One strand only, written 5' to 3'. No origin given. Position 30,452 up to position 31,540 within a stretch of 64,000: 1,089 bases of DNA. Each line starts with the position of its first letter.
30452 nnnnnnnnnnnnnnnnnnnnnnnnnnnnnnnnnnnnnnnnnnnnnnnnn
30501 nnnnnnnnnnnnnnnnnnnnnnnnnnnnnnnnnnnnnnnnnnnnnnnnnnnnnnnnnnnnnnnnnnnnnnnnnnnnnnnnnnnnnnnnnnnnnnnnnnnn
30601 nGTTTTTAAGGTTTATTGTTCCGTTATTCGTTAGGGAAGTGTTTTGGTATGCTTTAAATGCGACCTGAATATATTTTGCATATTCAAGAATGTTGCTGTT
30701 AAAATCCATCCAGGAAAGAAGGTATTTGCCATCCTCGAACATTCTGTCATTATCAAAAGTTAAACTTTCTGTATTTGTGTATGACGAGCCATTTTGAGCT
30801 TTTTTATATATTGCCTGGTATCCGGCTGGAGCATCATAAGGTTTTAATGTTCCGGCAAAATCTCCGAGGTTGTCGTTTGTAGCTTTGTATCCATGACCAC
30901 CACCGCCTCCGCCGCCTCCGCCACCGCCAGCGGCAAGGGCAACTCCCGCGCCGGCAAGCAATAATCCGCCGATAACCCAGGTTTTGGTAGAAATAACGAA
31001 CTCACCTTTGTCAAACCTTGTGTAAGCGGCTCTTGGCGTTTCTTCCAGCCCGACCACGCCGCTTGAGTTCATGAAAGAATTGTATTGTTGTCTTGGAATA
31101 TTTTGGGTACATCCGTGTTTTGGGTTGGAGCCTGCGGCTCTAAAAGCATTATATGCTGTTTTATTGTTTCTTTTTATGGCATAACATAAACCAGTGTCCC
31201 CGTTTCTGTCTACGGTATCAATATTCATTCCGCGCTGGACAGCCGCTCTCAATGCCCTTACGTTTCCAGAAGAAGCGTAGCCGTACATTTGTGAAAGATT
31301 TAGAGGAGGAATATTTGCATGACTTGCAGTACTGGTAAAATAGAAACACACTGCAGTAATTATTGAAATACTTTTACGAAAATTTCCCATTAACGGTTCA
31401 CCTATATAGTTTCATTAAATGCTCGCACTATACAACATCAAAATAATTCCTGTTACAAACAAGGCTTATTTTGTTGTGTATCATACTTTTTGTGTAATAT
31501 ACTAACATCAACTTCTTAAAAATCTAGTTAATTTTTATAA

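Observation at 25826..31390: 1854-aa autotransporter with an atypical N-terminus: ankyrin-like module between two hydrophobic segments, Gly11 tract, huge beta-helix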

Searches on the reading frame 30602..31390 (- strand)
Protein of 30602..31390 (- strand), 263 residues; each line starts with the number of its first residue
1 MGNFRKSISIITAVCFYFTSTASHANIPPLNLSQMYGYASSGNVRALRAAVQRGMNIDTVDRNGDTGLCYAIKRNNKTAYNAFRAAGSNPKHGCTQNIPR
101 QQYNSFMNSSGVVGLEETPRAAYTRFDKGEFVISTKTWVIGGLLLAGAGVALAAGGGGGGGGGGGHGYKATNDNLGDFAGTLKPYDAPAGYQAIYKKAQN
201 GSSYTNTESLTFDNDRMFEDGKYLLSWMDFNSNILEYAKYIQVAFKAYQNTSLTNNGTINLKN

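Call 12: find_homologous_proteins(query=window:30602-31390:-, max_evalue=0.01)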
Query seq(263 aa) (263 aa): 5 proteins with E <= 0.01 among 7863 candidates.
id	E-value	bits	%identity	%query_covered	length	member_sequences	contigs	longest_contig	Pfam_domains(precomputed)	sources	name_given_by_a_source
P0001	2.1e-65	239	46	96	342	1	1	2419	-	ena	-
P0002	5.5e-64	234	48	98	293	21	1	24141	-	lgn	-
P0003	1.4e-63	233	58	68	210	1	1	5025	-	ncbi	-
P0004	2.3e-63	232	48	96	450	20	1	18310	PF27417.1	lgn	-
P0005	1.9e-53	200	59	57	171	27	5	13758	-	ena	-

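Call 14: search_protein_families(library=pfam, proteins=[P0004, P0001, P0003], max_evalue=1)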
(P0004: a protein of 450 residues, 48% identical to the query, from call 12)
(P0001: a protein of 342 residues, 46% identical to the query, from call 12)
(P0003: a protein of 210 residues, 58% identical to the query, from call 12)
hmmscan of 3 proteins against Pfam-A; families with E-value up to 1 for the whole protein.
P0004 (450 aa): 3 families
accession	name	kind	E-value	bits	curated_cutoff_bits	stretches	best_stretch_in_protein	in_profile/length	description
PF13637.12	Ank_4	-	0.00038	21.1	22.7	1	43-83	3-43/50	Ankyrin repeats (many copies)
PF13857.12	Ank_5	-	0.039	14.8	27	1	58-94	3-40/56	Ankyrin repeats (many copies)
PF12796.13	Ank_2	-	0.3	12.1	27.3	0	44-95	36-85/90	Ankyrin repeats (3 copies)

P0001 (342 aa): 2 families
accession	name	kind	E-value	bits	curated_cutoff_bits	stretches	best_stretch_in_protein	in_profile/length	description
PF13637.12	Ank_4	-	0.00036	21.2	22.7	1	43-82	4-43/50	Ankyrin repeats (many copies)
PF13857.12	Ank_5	-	0.13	13.2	27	1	57-83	3-30/56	Ankyrin repeats (many copies)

P0003 (210 aa): 2 families
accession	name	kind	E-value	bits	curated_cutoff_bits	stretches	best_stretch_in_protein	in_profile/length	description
PF13637.12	Ank_4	-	0.0022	18.7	22.7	1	39-78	5-44/50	Ankyrin repeats (many copies)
PF24852.1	DUF7726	-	0.017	15.7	26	1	98-130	34-68/73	Domain of unknown function (DUF7726)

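Call 15: find_encoding_contigs(protein=P0003, flank=10000, max_places=4)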
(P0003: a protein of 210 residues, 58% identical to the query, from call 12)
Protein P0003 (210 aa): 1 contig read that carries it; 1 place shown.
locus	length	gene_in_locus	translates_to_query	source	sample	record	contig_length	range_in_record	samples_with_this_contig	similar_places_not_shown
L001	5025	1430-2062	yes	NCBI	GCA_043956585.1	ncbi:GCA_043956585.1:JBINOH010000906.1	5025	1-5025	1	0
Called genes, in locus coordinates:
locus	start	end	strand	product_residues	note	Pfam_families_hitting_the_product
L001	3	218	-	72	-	?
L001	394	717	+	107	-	-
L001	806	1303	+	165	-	PF00692:dUTPase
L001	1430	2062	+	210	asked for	-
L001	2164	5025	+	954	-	?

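Call 16: find_encoding_contigs(protein=P0004, flank=10000, max_places=4)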
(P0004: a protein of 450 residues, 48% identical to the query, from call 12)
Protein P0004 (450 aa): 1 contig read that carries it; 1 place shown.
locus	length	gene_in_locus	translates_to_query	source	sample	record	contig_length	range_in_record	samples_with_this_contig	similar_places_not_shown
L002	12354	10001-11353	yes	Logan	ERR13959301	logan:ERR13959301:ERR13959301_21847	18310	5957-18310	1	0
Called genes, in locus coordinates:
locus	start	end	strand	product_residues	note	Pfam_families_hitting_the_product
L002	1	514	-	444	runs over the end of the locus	-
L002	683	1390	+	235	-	-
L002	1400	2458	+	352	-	PF13524:Glyco_trans_1_2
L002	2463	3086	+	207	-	PF13328:HD_4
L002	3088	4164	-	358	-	PF00465:Fe-ADH, PF13685:Fe-ADH_2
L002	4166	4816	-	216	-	PF12710:HAD (weak)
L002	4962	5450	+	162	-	PF00011:HSP20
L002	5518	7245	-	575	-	-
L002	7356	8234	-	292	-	PF00892:EamA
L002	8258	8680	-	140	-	PF14345:GDYXXLXY (faint)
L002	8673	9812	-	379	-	PF09925:DUF2157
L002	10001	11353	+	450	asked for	PF27417:BigA_3rd (weak)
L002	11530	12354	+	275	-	?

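Call 18: find_related_loci(query=A1, collection=genome_contigs, flank=10000)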
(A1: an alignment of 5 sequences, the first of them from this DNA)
Query A1 (263 aa) in genome_contigs; peptide patterns used: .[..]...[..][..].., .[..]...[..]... (x = any residue, [..] = any of these).
45 stretches matched a pattern; 22 encode a relative of the query (tblastn E <= 1e-3); 22 distinct loci.
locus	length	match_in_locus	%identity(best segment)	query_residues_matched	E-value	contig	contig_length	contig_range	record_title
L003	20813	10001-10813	48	4-255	2e-70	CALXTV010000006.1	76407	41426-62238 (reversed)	MAG: uncultured Alphaproteobacteria bacterium isolate BRZ_LG__bin14 genome assembly, contig: BRZ_LG__NODE_481_length_764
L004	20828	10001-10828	51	4-262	3e-70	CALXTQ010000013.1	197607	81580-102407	MAG: uncultured Alphaproteobacteria bacterium isolate E07__bin220 genome assembly, contig: E07__k127_968715, whole genom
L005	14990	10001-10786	48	3-258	1e-68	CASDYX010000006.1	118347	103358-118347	uncultured proteobacterium isolate O18_L1_385385_idba_bin.5 genome assembly, contig: O18_L1_385385_idba_bin.5.fa_scaffol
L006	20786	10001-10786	47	3-255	8e-69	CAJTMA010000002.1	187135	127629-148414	MAG TPA_asm: uncultured Alphaproteobacteria bacterium isolate MGBC104355 genome assembly, contig: MGBC104355.2, whole ge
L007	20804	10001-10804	46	4-255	4e-68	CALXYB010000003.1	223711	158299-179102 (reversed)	MAG: uncultured Alphaproteobacteria bacterium isolate BRZ_DL__bin79 genome assembly, contig: BRZ_DL__NODE_47_length_2237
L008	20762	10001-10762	51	1-248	1e-67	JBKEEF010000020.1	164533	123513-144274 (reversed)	MAG: Alphaproteobacteria bacterium isolate VLC_001 k251_3259299, whole genome shotgun sequence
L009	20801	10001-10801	48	4-258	6e-67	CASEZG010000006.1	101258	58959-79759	uncultured proteobacterium isolate O35_L1_319319_idba_bin.187 genome assembly, contig: O35_L1_319319_idba_bin.187.fa_sca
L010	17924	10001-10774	48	4-255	1e-66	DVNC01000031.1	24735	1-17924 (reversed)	MAG TPA_asm: Candidatus Scatocola faecipullorum isolate ChiW3-316 ChiW3__C78656_L24735_SRR5506726, whole genome shotgun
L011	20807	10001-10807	49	4-255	1e-65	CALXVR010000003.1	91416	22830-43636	MAG: uncultured Alphaproteobacteria bacterium isolate BRZ_SB__bin123 genome assembly, contig: BRZ_SB__NODE_268_length_91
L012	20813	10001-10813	47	4-255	2e-62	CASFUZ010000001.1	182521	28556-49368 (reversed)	uncultured proteobacterium isolate O15_L1_384384_idba_bin.74 genome assembly, contig: O15_L1_384384_idba_bin.74.fa_scaff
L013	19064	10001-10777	46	3-255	8e-60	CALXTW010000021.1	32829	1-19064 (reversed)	MAG: uncultured Alphaproteobacteria bacterium isolate BRZ_RR__bin74 genome assembly, contig: BRZ_RR__NODE_1507_length_32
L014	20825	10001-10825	46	4-263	1e-58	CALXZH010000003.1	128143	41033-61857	MAG: uncultured Alphaproteobacteria bacterium isolate E27__bin373 genome assembly, contig: E27__k127_155769, whole genom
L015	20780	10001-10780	46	3-255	2e-54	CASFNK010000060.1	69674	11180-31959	uncultured proteobacterium isolate SI.B29.metabat-bins.91 genome assembly, contig: SI.B29.metabat-bins.91.fa_k141_403238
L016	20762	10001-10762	44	4-247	4e-53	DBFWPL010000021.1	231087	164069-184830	MAG TPA_asm: Alphaproteobacteria bacterium isolate MAG7984 contig21, whole genome shotgun sequence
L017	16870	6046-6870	43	4-257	4e-52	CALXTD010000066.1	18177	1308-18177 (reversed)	MAG: uncultured Alphaproteobacteria bacterium isolate BRZ_RF__bin97 genome assembly, contig: BRZ_RF__NODE_4269_length_18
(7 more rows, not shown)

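Call 28: find_encoding_contigs(protein=P0005, flank=6000, max_places=5)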
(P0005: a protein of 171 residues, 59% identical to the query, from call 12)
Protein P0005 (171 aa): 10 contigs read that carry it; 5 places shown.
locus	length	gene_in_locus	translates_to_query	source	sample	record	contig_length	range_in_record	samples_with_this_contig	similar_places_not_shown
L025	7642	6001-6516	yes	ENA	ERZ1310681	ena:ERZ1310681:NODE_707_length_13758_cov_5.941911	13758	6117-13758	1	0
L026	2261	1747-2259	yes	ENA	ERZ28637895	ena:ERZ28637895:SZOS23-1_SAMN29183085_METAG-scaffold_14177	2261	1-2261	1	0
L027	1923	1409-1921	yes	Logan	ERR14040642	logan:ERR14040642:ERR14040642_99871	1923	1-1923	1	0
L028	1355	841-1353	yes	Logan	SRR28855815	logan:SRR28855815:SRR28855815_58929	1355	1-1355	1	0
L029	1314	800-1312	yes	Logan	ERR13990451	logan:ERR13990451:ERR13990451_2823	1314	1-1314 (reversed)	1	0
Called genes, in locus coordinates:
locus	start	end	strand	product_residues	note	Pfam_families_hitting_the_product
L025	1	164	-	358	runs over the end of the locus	PF00465:Fe-ADH, PF13685:Fe-ADH_2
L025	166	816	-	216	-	-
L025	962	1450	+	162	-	PF00011:HSP20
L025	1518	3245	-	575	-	-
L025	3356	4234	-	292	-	PF00892:EamA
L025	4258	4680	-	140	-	PF14345:GDYXXLXY (faint)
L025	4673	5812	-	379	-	PF09925:DUF2157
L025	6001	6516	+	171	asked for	-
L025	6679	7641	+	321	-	?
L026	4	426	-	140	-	PF14345:GDYXXLXY (faint)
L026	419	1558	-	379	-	PF09925:DUF2157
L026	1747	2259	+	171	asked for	?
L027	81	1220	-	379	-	PF09925:DUF2157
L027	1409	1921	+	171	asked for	?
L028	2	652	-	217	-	?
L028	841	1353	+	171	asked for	?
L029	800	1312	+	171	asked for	?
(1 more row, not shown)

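Call 47: predict_structure(alignment_id=A3)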
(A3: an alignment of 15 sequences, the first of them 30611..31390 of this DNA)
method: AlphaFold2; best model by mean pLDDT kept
length: 260 residues; sequences in the alignment: 15
mean_pLDDT: 45.3   pTM: 0.36
mean pLDDT of the five models: 45.3, 44.1, 42.7, 42.6, 42.0
residues with pLDDT >= 90: 0; 70-90: 34; 50-70: 69; < 50: 157
segments of 3 or more residues with pLDDT < 50: 17-30, 127-260
pLDDT, mean of each block of 10 residues (from residue 1): 50 52 40 52 53 55 69 75 67 71 79 67 51 36 43 33 25 28 30 27 31 27 31 31 28 26
secondary structure, 60 per line:
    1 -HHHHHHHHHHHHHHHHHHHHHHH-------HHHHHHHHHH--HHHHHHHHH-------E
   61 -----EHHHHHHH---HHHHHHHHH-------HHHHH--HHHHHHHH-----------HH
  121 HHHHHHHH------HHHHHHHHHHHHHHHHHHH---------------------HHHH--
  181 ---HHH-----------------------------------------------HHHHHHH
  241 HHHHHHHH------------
elements in order: H2-24 H32-41 H44-52 H67-73 H77-85 H93-97 H100-107 H119-128 H135-153 H175-178 H234-248

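Call 57: fold_search(model_id=the predicted structure, library=pdb)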
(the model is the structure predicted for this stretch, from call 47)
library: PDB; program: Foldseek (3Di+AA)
matches with E <= 10: 730; with E <= 0.001: 0
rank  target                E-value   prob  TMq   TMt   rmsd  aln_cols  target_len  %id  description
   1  7tts_D                6.6e-02  0.98  0.24  0.14  14.5       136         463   15  Skd3, hexamer, filtered (released 2022-09-28)
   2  9iq8_A                1.8e-01  0.99  0.25  0.47  10.3       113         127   19  Ankyrin-like protein, AnkB (released 2025-07-16)
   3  9iq8_B                1.8e-01  0.98  0.25  0.47  11.0       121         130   18  Ankyrin-like protein, AnkB (released 2025-07-16)
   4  1n0r                  1.8e-01  0.91  0.22  0.43  14.7       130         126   17  4ANK: A designed ankyrin repeat protein with four identical consensus repeats (released 2003-01-28)
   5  9iq8_D                1.9e-01  0.98  0.25  0.48  11.0       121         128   18  Ankyrin-like protein, AnkB (released 2025-07-16)
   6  8deh                  2.2e-01  1.00  0.22  0.31   1.5        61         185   21  Ankyrin domain of SKD3 (released 2023-04-19)
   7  5oyj_B                2.2e-01  0.90  0.23  0.36  14.0       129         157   14  Crystal structure of VEGFR-2 domains 4-5 in complex with DARPin D4b (released 2018-03-14)
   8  5u0k_G                2.3e-01  0.99  0.26  0.65   7.2       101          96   21  C-terminal ankyrin repeats from human liver-type glutaminase (GAB/LGA) (released 2017-05-24)
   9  6s9t_D                2.3e-01  0.96  0.26  0.49  14.8       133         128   15  Dimerization domain of Xenopus laevis LDB1 in complex with darpin 3 (released 2019-10-09)
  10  3b95_B                2.3e-01  0.90  0.24  0.27  14.8       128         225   23  EuHMT1 (Glp) Ankyrin Repeat Domain (Structure 2) (released 2008-02-12)
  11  8zq3_B                2.4e-01  0.87  0.23  0.37  13.1       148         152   14  Structure of ORP1L-RAB7A in the presence of GDP (released 2024-06-26)
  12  5u0k_E                2.9e-01  0.98  0.26  0.64   6.7       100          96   21  C-terminal ankyrin repeats from human liver-type glutaminase (GAB/LGA) (released 2017-05-24)
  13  7tts_E                2.9e-01  0.91  0.25  0.15  14.3       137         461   16  Skd3, hexamer, filtered (released 2022-09-28)
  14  1n0q_B                3.0e-01  0.95  0.20  0.55  11.1       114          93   15  3ANK: A designed ankyrin repeat protein with three identical consensus repeats (released 2003-01-28)
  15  9fzb_E                3.0e-01  0.85  0.23  0.44  14.5       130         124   13  Human p53 DNA-binding domain bound to DARPin C10-H82R (released 2025-04-02)
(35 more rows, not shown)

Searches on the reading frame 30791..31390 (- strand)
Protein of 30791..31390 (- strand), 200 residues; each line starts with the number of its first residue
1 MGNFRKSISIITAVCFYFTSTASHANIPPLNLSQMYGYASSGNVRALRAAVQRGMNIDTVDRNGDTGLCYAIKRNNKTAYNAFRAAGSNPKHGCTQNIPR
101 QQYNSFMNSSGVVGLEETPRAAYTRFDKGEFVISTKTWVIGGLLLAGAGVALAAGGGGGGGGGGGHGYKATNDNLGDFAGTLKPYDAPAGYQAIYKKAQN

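Call 3: search_protein_families(library=pfam, proteins=[window:30791-31390:-], max_evalue=1)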
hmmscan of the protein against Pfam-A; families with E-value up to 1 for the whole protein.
window:30791-31390:- (200 aa): 3 families
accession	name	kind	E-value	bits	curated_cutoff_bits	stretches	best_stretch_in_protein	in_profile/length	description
PF13637.12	Ank_4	-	2.9e-05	24.7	22.7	1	39-77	5-43/50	Ankyrin repeats (many copies)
PF12796.13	Ank_2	-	0.048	14.6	27.3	1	39-79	37-75/90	Ankyrin repeats (3 copies)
PF13801.11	Metal_resist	-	0.63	10.7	29.2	1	142-187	7-47/125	Heavy-metal resistance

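Call 4: search_protein_families(library=ncbifam, proteins=[window:30791-31390:-], max_evalue=1)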
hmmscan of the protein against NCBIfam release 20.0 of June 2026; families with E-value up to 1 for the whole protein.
window:30791-31390:- (200 aa): 1 family
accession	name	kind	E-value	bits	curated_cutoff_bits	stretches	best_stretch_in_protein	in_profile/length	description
NF043029.1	T4SS_AnkY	equivalog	0.06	11.8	600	1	42-88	469-515/543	Dot/Icm T4SS effector AnkY/LegA9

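Call 8: search_solved_structures(query=window:30791-31390:-, max_evalue=10, show_alignments=3)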
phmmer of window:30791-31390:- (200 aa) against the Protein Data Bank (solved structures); distinct sequences matched with E-value up to 10: 79 (the best 60 are shown).
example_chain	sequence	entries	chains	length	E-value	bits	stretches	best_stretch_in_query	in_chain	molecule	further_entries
9jxq_C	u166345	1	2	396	2.6e-09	40.5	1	22-81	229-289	Kinase D-interacting substrate of 220 kDa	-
4hqd_A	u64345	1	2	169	0.00016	24.9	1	38-86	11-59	Engineered Protein OR265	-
4qfv_A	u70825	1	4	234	0.00016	24.9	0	38-76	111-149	ANK-N5C-281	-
4rlv_A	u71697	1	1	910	0.00021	24.5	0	29-79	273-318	Ankyrin-1, Ankyrin-2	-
4rly_A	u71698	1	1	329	0.00052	23.3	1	29-78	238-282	Nav1.2 - AnkB chimera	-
5d66_A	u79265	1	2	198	0.00071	22.8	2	36-92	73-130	Uncharacterized protein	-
5y4d_A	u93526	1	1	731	0.0011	22.2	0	29-79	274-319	Ankyrin-1,Ankyrin-2,Ankyrin-2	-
4o60_A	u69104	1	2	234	0.002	21.3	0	34-88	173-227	ANK-N5C-317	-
4gpm_A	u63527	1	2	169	0.011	19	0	36-84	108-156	Engineered Protein OR264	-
4tum_A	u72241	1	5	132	0.017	18.3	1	36-71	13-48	Ankyrin repeat domain-containing protein 2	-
1n0r_A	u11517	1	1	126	0.017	18.3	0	38-81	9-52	4 ankyrin repeats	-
9y6s_7F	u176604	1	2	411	0.022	17.9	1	33-75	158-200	Ankyrin/TPR repeat protein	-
5eid_A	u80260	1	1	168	0.032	17.4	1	36-71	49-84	Ankyrin repeat domain-containing protein 2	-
4hb5_A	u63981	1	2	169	0.057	16.6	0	38-92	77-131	Engineered Protein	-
5hs0_A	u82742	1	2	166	0.062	16.5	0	36-78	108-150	Ankyrin domain protein ank1C4_7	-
9iq8_A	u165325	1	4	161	0.87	12.7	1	32-89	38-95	Ankyrin-like protein AnkB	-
5cer_B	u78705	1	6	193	1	12.5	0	34-80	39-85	Bd3460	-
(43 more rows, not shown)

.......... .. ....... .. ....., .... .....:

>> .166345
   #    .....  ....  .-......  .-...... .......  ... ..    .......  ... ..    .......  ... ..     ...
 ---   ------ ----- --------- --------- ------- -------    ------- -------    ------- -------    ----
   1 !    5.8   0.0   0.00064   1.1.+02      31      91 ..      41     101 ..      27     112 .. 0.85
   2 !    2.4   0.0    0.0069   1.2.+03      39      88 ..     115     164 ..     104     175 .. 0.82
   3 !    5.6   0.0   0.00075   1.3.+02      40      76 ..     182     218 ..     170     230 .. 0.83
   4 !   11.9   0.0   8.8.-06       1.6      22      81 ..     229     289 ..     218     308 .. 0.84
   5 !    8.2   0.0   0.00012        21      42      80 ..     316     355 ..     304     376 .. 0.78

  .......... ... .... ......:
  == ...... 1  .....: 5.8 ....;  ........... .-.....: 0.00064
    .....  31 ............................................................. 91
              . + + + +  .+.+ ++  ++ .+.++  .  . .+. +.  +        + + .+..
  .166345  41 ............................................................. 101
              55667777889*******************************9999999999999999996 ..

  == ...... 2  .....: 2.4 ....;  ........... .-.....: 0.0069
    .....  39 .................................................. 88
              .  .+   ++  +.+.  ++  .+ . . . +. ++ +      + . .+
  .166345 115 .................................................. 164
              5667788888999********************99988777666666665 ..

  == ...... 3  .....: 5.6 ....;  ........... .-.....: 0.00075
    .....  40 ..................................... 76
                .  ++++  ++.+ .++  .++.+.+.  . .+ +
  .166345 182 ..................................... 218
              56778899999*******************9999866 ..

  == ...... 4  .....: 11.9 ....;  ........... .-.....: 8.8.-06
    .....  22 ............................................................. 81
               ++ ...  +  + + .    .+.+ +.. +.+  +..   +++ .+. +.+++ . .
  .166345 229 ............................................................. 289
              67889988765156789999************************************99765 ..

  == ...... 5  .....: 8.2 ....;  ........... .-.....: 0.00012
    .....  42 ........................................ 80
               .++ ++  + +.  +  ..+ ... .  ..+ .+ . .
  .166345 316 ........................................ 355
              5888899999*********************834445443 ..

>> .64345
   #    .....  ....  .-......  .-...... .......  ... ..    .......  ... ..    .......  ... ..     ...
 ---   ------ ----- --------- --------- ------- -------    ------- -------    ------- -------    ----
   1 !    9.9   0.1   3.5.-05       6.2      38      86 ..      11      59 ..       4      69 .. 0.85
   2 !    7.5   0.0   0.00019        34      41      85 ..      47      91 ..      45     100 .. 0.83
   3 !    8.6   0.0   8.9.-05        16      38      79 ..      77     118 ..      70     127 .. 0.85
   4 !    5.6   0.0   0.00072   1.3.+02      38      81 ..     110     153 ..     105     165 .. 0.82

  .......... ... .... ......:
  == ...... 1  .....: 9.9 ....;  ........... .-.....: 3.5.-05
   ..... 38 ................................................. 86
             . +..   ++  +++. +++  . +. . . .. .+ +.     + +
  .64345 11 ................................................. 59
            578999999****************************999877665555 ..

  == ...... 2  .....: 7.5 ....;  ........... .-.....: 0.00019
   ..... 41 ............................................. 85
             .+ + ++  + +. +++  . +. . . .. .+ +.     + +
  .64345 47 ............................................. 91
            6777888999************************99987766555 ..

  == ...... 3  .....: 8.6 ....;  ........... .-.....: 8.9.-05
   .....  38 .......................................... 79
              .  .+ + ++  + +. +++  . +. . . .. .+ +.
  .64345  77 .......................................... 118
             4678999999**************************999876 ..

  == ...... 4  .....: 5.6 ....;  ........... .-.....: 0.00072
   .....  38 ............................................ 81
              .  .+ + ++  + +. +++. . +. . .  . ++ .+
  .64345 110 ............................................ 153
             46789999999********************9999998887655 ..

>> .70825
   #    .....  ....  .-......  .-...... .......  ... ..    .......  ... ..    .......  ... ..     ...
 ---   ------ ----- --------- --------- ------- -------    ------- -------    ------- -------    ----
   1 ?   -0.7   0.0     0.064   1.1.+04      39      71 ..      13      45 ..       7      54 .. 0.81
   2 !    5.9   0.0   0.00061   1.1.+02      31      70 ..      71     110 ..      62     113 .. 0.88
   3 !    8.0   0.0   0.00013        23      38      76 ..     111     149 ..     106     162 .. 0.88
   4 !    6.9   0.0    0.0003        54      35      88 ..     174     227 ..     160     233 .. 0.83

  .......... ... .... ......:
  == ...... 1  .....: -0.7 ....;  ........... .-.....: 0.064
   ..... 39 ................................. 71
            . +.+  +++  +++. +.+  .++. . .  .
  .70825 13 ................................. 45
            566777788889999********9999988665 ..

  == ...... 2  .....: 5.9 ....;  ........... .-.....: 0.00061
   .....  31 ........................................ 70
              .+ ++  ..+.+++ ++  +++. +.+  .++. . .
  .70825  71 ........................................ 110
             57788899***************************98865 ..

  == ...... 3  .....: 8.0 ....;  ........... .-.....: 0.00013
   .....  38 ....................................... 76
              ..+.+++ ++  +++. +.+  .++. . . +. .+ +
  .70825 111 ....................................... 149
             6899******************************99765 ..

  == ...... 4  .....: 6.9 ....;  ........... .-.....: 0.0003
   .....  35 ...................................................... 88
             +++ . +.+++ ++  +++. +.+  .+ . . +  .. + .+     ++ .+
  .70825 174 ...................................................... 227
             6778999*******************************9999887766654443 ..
